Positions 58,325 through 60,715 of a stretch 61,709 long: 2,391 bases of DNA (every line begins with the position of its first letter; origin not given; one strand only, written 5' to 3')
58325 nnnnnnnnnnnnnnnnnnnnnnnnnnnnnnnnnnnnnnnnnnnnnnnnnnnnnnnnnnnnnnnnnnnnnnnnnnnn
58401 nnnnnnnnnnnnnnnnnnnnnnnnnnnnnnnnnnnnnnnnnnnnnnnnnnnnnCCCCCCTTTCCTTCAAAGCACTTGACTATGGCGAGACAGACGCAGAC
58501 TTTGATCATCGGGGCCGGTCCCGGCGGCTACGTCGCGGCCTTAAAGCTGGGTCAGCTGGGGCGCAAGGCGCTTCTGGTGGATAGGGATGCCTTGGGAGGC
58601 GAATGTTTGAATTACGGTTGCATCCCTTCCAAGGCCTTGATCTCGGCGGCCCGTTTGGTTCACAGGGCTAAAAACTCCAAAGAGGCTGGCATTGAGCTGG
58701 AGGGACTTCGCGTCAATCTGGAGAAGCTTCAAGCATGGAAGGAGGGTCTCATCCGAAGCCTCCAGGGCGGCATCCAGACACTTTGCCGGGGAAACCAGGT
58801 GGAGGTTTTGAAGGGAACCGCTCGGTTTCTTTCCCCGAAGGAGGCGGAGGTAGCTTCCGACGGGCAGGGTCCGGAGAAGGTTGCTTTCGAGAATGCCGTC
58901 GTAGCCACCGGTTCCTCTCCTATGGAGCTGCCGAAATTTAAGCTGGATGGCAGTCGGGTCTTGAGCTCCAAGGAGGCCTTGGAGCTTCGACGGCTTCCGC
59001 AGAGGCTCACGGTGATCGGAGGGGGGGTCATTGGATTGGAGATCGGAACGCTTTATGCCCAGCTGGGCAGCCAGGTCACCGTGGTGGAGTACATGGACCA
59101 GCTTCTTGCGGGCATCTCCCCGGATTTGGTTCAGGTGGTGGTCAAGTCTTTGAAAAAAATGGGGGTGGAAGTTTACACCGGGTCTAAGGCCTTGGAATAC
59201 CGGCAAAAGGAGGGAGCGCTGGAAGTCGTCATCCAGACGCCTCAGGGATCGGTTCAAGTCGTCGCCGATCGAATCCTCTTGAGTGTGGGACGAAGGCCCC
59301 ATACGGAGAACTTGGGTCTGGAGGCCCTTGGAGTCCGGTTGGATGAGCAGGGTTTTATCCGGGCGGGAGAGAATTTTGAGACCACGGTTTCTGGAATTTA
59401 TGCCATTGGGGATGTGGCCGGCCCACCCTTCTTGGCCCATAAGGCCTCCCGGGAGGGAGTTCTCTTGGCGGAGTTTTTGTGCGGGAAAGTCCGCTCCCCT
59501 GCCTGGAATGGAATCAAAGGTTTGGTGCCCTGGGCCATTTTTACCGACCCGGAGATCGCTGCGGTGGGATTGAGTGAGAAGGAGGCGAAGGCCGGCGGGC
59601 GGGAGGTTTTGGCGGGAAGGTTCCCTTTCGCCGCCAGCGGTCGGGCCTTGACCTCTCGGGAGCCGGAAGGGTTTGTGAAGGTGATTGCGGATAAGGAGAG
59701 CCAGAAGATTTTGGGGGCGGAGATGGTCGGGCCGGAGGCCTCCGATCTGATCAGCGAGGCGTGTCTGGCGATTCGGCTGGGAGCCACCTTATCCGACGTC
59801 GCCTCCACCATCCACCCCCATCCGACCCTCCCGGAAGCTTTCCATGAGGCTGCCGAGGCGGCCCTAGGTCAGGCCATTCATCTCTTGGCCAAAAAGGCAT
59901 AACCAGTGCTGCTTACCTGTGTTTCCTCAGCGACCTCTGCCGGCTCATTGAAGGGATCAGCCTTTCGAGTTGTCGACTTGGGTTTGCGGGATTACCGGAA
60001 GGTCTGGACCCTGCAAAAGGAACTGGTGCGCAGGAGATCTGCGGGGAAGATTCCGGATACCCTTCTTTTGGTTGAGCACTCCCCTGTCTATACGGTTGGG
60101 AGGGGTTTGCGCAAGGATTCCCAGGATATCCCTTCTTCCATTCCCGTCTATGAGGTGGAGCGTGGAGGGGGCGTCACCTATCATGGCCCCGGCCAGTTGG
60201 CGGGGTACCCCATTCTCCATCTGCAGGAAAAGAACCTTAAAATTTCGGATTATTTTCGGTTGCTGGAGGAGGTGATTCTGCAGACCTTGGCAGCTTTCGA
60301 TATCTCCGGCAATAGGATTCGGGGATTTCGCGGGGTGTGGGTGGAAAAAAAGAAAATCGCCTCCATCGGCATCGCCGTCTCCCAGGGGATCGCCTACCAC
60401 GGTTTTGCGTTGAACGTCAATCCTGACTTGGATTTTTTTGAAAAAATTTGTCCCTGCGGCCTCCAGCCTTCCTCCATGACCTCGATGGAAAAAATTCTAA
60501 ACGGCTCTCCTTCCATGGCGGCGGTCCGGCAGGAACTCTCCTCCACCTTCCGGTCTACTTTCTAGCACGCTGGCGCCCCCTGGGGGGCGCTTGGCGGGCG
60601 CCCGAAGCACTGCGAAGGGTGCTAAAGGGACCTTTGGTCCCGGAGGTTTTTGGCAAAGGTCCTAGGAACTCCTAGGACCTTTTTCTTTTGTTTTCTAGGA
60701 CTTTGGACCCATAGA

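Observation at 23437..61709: Family-1: a conserved hairpin-bearing mini-element, 9 copies, 7 of them inside intact protein-coding genes in three reading registers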

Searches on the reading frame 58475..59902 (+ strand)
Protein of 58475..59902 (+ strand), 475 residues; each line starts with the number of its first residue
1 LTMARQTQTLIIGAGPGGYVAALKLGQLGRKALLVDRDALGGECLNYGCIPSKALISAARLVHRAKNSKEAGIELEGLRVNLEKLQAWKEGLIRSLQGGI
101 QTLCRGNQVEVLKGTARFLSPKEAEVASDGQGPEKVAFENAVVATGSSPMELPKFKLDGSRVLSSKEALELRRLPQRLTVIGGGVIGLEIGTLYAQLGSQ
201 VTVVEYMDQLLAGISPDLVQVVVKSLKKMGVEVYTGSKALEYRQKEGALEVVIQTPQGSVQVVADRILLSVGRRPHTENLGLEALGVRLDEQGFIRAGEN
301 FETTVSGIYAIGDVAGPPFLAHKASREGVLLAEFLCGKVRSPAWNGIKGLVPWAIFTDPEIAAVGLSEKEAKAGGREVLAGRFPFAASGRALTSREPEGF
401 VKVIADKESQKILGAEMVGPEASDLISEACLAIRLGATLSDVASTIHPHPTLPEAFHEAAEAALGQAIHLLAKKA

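Call 38: search_protein_families(library=pfam, proteins=[window:58475-59902:+])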
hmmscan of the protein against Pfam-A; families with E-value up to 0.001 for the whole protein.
window:58475-59902:+ (475 aa): 9 families
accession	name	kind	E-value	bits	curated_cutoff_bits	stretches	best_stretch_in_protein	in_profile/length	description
PF07992.20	Pyr_redox_2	-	1.1e-64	219.2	26.1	1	8-328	2-291/291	Pyridine nucleotide-disulphide oxidoreductase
PF02852.28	Pyr_redox_dim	-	6.2e-40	136.3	25.3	1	351-460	1-110/110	Pyridine nucleotide-disulphide oxidoreductase, dimerisation domain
PF00070.33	Pyr_redox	-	2.3e-19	70.1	22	1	177-251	1-77/82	Pyridine nucleotide-disulphide oxidoreductase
PF13738.12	Pyr_redox_3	-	2e-11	44.1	30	1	140-312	127-305/305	Pyridine nucleotide-disulphide oxidoreductase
PF03486.20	HI0933_like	-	6.8e-07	29.4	50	0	8-39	2-33/244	HI0933-like protein Rossmann domain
PF01134.28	GIDA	-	1.2e-06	28.3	22.1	1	10-66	3-57/391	Glucose inhibited division protein A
PF01494.25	FAD_binding_3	-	2.2e-06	27.6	22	1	7-38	2-33/349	FAD binding domain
PF13450.12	NAD_binding_8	-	1.1e-05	26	21.9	0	11-47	1-38/68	NAD(P)-binding Rossmann-like domain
PF03721.20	UDPG_MGDP_dh_N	-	0.00025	21.1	27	0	177-234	2-59/187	UDP-glucose/GDP-mannose dehydrogenase family, NAD binding domain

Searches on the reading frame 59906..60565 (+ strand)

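Call 38: search_protein_families(library=pfam, proteins=[window:59906-60565:+])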
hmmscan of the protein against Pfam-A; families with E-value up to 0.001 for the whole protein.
window:59906-60565:+ (219 aa): 1 family
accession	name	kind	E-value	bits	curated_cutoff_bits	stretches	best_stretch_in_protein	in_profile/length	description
PF21948.1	LplA-B_cat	-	2.2e-45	155.5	27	1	29-215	1-199/200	Lipoyl protein ligase A/B catalytic domain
